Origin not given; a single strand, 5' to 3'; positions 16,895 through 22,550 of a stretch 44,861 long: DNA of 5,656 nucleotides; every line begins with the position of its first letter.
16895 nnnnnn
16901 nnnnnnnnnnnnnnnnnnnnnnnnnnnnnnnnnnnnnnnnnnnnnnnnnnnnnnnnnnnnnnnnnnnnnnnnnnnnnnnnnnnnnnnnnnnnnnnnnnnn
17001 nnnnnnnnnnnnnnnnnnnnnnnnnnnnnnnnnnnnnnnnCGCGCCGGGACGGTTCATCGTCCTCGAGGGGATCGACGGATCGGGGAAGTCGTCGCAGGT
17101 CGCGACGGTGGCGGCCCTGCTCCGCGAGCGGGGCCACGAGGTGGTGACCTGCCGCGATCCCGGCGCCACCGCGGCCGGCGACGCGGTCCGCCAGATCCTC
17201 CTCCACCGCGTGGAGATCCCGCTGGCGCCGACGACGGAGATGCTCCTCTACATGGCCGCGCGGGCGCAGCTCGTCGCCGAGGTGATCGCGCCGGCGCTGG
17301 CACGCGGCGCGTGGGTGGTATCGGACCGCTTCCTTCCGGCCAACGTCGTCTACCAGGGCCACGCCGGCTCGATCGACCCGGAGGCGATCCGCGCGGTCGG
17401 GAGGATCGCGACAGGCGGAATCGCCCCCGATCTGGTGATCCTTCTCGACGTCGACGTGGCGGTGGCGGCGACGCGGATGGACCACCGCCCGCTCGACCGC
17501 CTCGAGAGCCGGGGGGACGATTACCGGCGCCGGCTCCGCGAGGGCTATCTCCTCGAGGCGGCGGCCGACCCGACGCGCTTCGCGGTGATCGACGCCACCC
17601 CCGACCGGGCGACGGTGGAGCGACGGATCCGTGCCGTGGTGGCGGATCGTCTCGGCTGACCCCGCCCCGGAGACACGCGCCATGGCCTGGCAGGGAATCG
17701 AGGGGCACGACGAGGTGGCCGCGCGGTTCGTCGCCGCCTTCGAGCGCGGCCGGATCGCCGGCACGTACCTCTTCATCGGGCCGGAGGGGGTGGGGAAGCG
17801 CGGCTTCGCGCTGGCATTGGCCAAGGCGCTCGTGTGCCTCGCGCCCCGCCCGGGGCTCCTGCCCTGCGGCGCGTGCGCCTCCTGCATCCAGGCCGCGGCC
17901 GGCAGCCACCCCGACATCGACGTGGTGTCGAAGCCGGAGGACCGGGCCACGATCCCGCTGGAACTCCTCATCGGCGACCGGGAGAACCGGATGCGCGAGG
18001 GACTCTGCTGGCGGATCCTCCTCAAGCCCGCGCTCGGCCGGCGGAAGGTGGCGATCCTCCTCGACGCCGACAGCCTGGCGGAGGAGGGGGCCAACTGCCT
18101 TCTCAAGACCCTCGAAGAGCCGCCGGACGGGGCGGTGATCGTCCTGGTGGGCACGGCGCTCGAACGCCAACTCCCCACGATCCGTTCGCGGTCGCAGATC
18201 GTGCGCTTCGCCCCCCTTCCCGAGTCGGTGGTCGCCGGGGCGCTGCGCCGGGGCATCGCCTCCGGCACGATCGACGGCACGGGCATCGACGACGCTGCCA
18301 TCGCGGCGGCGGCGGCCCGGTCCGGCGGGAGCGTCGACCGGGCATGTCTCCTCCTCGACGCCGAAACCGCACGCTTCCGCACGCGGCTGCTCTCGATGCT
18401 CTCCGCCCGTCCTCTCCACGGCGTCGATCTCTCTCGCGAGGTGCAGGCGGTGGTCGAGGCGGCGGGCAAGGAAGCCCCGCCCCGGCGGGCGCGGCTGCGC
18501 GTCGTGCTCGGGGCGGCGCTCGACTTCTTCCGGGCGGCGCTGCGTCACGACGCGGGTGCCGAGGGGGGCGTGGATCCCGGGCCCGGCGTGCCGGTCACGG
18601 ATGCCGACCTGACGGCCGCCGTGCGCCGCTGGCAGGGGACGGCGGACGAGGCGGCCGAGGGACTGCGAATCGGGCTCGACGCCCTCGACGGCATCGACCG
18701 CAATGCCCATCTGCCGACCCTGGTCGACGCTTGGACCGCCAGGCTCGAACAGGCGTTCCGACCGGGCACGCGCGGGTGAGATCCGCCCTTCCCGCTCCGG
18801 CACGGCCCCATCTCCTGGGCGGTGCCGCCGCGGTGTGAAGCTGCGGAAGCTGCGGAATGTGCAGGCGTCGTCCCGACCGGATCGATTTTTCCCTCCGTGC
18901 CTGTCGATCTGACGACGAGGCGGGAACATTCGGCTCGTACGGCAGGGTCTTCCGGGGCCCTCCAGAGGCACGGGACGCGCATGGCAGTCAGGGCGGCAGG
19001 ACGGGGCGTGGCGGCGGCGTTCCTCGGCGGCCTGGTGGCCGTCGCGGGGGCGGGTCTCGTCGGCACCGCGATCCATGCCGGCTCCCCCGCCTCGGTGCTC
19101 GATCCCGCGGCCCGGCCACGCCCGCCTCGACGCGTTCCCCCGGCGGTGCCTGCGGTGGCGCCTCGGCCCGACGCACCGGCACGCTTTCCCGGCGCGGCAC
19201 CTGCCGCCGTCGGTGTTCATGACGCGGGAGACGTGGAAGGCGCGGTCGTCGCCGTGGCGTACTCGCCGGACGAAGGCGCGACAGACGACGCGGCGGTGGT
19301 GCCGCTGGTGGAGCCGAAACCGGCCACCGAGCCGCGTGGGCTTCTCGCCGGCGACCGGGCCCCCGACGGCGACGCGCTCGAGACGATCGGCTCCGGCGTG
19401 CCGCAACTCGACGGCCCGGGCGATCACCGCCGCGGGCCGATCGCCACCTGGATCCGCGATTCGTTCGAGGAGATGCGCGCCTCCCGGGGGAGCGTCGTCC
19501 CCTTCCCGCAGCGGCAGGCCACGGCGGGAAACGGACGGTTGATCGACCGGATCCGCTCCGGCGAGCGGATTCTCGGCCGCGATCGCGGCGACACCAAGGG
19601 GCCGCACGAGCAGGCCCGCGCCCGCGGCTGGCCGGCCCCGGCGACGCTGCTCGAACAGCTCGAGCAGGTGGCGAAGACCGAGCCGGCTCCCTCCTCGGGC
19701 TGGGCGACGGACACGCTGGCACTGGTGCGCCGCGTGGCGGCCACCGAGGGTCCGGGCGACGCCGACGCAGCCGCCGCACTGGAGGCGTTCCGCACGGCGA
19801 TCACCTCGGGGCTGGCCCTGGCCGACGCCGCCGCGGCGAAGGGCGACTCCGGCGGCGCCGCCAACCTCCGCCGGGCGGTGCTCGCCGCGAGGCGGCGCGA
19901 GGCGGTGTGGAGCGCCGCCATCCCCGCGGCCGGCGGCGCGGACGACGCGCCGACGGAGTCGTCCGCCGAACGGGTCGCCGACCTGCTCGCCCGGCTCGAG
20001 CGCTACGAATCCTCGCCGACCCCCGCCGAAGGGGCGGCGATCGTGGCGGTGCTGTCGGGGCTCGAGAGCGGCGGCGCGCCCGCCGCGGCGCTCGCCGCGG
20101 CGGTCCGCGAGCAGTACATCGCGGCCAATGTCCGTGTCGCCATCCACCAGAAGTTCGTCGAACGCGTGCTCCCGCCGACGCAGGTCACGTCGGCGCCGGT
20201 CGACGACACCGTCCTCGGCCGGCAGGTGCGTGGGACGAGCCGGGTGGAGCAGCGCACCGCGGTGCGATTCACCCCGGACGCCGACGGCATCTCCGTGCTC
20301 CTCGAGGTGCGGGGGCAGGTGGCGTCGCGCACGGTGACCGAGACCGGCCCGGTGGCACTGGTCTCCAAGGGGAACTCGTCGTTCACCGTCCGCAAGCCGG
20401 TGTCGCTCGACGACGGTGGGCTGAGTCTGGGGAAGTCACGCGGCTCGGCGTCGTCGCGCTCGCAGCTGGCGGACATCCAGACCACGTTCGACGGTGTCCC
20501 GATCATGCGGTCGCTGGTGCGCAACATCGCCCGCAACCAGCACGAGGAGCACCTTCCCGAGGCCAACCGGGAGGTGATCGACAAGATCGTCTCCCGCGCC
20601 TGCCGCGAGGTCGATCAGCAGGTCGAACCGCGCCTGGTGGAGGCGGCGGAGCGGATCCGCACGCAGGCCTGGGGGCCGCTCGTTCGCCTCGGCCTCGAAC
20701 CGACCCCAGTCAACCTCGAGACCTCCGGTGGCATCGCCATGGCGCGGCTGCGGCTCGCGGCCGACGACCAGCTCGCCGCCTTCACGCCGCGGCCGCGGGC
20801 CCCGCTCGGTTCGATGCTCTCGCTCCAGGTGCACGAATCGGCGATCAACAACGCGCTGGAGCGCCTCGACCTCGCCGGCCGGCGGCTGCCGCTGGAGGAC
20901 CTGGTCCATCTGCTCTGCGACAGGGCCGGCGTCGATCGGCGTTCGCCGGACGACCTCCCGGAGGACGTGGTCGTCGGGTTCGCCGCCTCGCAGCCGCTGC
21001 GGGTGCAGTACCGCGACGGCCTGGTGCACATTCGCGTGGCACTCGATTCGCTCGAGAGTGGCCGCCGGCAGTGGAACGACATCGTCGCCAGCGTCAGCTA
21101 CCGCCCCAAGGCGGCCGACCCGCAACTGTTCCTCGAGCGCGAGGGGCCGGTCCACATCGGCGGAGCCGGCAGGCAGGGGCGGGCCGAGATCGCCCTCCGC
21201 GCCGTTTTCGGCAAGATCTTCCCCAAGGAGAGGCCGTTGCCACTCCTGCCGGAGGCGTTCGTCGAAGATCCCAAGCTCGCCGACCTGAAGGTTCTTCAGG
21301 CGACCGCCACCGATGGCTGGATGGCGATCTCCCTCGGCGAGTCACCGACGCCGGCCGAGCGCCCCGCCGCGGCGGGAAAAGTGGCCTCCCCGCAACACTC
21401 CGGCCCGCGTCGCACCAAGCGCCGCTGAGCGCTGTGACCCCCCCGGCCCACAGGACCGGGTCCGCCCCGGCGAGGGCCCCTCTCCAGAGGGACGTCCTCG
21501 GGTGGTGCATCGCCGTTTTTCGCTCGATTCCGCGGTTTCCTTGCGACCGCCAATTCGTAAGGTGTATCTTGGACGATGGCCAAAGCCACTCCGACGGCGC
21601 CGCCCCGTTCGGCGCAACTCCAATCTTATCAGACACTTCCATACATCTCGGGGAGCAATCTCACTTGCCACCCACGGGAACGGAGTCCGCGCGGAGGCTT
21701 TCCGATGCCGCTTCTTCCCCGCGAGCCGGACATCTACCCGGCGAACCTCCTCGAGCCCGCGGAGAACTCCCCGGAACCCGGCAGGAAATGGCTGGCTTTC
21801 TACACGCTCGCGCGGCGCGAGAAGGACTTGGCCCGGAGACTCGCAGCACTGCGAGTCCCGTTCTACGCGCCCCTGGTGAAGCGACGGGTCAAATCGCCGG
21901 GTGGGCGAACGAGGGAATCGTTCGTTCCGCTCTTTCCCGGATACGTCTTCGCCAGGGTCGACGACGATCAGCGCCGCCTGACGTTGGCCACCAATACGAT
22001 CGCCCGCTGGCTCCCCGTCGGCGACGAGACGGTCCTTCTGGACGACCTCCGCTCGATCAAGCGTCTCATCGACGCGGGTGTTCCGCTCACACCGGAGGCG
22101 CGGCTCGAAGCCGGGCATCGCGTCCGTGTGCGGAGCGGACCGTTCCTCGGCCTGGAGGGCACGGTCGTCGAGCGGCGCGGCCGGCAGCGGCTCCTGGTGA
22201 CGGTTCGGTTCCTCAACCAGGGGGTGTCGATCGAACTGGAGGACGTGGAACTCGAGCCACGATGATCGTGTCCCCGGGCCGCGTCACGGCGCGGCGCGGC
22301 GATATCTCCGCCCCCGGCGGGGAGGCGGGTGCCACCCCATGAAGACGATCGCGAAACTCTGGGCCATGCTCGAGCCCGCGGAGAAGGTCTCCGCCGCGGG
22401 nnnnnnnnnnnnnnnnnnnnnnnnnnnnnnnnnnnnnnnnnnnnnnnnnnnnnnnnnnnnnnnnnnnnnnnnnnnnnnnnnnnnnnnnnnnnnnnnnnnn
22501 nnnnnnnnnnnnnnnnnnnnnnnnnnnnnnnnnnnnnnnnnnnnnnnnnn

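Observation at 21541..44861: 23-kb NusG-paralog-led glycan assembly island of unknown product, with no recognisable priming or classical export genes in view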

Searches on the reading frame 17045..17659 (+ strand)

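Call 10: search_protein_families(library=pfam, proteins=[window:17045-17659:+], max_evalue=1)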
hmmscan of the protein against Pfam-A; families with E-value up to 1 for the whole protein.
window:17045-17659:+ (204 aa): 13 families
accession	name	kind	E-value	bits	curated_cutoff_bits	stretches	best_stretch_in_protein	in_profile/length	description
PF02223.23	Thymidylate_kin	-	2.5e-42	145.1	27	1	7-195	1-185/185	Thymidylate kinase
PF13521.12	AAA_28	-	0.00012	22.8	27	1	5-184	2-156/164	AAA domain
PF13401.12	AAA_22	-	0.00097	19.9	27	1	3-71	6-75/130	AAA domain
PF03308.22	MeaB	-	0.0037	16.7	23.1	1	5-48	36-80/273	Methylmalonyl Co-A mutase-associated GTPase MeaB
PF13191.12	AAA_16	-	0.0048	17.8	32.6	1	3-97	25-103/167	AAA ATPase domain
PF13604.12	AAA_30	-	0.0062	16.7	27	1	3-58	19-68/191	AAA domain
PF13207.12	AAA_17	-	0.013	16.2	27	1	9-156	2-127/136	AAA domain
PF00448.28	SRP54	-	0.04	14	22.7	1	4-47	3-47/196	SRP54-type protein, GTPase domain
PF24883.2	NPHP3_N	-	0.19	12.3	24.8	1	3-34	23-54/164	Nephrocystin 3, N-terminal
PF01656.29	CbiA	-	0.25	11.8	25.4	1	12-40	9-38/125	CobQ/CobB/MinD/ParA nucleotide binding domain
PF20720.3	nSTAND3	-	0.25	11.5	27.2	1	3-39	18-54/155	Novel STAND NTPase 3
PF03976.20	PPK2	-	0.28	11.2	22.3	1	5-43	34-72/229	Polyphosphate kinase 2 (PPK2)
PF13671.12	AAA_33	-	0.44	11.3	27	0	5-150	2-120/143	AAA domain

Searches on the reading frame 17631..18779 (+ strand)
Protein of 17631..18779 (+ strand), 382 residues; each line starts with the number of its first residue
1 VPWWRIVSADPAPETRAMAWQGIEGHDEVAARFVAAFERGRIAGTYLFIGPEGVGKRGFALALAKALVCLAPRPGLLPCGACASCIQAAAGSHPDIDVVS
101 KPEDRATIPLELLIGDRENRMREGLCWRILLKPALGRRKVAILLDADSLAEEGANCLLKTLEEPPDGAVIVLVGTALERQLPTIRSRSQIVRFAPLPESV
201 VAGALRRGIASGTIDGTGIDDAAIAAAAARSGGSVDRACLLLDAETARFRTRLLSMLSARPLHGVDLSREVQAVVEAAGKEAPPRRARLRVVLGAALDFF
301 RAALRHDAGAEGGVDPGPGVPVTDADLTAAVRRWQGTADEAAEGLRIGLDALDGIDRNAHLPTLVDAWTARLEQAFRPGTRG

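Call 10: search_protein_families(library=pfam, proteins=[window:17631-18779:+], max_evalue=1)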
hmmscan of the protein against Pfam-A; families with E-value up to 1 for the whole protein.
window:17631-18779:+ (382 aa): 1 family
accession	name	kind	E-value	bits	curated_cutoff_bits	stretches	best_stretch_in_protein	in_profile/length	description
PF13177.12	DNA_pol3_delta2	-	2.8e-36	125.4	27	1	26-196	2-160/161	DNA polymerase III, delta subunit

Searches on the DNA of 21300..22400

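Call 52: search_rna_families(source=window, start=21300, end=22400, threshold=evalue, max_evalue=10)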
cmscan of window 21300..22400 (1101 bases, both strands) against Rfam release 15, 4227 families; matches with E-value up to 10: 2.
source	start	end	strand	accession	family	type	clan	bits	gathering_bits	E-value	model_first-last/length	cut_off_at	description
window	22302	22328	-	RF01862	TB10Cs4H2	Gene; snRNA; snoRNA; HACA-box;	-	17.9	50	1.4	1-67/67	no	Trypanosomatid snoRNA TB10Cs4H2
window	21852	21920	+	RF04229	mir-9279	Gene; miRNA;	-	17.9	85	3.8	1-74/74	no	mir-9279 microRNA precursor family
